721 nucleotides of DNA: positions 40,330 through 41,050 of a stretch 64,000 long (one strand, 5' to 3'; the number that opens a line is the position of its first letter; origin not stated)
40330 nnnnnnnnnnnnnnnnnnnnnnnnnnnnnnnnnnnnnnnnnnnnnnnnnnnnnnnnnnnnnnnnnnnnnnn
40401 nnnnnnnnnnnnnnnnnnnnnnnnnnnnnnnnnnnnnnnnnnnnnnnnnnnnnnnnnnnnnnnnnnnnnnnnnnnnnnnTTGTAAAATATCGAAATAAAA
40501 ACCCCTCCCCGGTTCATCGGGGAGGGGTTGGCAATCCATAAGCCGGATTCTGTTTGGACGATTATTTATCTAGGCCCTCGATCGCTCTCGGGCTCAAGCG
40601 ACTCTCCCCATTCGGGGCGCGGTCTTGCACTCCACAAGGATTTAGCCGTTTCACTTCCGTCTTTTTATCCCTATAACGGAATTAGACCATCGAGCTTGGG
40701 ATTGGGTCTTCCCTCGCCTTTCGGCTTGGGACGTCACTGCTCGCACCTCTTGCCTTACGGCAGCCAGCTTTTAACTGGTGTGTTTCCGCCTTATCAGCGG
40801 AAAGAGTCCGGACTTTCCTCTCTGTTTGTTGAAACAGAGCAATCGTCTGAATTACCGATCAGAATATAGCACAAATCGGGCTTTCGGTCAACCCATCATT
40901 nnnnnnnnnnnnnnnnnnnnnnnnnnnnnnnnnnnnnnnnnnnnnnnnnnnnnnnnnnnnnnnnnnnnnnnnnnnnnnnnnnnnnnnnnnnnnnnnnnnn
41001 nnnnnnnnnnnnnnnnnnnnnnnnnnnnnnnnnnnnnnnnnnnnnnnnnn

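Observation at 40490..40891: RNase P RNA gene (rnpB) on the minus strand with textbook promoter and terminator, invisible to the ORF track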

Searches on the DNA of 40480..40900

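Call 4: search_rna_families(source=window, start=40480, end=40900, threshold=evalue, max_evalue=10, show_alignments=0)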
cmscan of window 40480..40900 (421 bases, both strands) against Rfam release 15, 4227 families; matches with E-value up to 10: 11.
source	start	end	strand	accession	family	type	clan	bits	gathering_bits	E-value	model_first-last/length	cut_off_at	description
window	40524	40858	-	RF00010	RNaseP_bact_a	Gene; ribozyme;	CL00002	107.3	100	5e-34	1-367/367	no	Bacterial RNase P class A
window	40494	40603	-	RF00515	PyrR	Cis-reg;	-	20.5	54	1.6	1-115/115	no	PyrR binding site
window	40493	40540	-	RF02399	NsiR1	Gene; sRNA;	-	19.5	39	0.17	1-60/60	no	Nitrogen stress-induced RNA 1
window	40480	40535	+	RF00514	His_leader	Cis-reg; leader;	-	18.5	49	1.1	69-126/126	5'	Histidine operon leader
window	40487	40645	-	RF00557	L10_leader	Cis-reg; leader;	-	18.2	44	0.96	1-138/138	no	Ribosomal protein L10 leader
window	40480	40527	-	RF02401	ClpQY_promoter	Cis-reg;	-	18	42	0.12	1-43/57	3'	ClpQY promoter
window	40500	40529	+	RF01771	rnk_leader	Cis-reg; leader;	-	16.4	50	4.1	72-100/109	no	Enterobacteria rnk leader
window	40500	40532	-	RF01771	rnk_leader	Cis-reg; leader;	-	15.6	50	6.1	69-100/109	no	Enterobacteria rnk leader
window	40485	40568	+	RF01764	azaaromatic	Cis-reg; riboswitch;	-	15.4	45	9.6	1-101/101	no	azaaromatic riboswitch aptamer (yjdF RNA)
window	40707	40732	-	RF04200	mir-9437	Gene; miRNA;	-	12.7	82.3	9.6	22-47/68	no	mir-9437 microRNA precursor family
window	40708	40731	+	RF02224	sX5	Gene; sRNA;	-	12.6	50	6.7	14-37/49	no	Xanthomonadaceae sRNA sX5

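Call 25: search_rna_families(source=window, start=40628, end=40752, threshold=evalue, max_evalue=10, show_alignments=3)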
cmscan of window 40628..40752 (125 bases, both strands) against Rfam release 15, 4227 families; matches with E-value up to 10: 3.
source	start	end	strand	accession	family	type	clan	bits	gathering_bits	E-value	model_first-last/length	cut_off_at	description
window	40707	40732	-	RF04200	mir-9437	Gene; miRNA;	-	12.7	82.3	2.9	22-47/68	no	mir-9437 microRNA precursor family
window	40708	40731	+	RF02224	sX5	Gene; sRNA;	-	12.6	50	2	14-37/49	no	Xanthomonadaceae sRNA sX5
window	40642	40692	-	RF01914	mir-932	Gene; miRNA;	-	10.7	54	9.3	1-76/76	no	mir-932 microRNA precursor family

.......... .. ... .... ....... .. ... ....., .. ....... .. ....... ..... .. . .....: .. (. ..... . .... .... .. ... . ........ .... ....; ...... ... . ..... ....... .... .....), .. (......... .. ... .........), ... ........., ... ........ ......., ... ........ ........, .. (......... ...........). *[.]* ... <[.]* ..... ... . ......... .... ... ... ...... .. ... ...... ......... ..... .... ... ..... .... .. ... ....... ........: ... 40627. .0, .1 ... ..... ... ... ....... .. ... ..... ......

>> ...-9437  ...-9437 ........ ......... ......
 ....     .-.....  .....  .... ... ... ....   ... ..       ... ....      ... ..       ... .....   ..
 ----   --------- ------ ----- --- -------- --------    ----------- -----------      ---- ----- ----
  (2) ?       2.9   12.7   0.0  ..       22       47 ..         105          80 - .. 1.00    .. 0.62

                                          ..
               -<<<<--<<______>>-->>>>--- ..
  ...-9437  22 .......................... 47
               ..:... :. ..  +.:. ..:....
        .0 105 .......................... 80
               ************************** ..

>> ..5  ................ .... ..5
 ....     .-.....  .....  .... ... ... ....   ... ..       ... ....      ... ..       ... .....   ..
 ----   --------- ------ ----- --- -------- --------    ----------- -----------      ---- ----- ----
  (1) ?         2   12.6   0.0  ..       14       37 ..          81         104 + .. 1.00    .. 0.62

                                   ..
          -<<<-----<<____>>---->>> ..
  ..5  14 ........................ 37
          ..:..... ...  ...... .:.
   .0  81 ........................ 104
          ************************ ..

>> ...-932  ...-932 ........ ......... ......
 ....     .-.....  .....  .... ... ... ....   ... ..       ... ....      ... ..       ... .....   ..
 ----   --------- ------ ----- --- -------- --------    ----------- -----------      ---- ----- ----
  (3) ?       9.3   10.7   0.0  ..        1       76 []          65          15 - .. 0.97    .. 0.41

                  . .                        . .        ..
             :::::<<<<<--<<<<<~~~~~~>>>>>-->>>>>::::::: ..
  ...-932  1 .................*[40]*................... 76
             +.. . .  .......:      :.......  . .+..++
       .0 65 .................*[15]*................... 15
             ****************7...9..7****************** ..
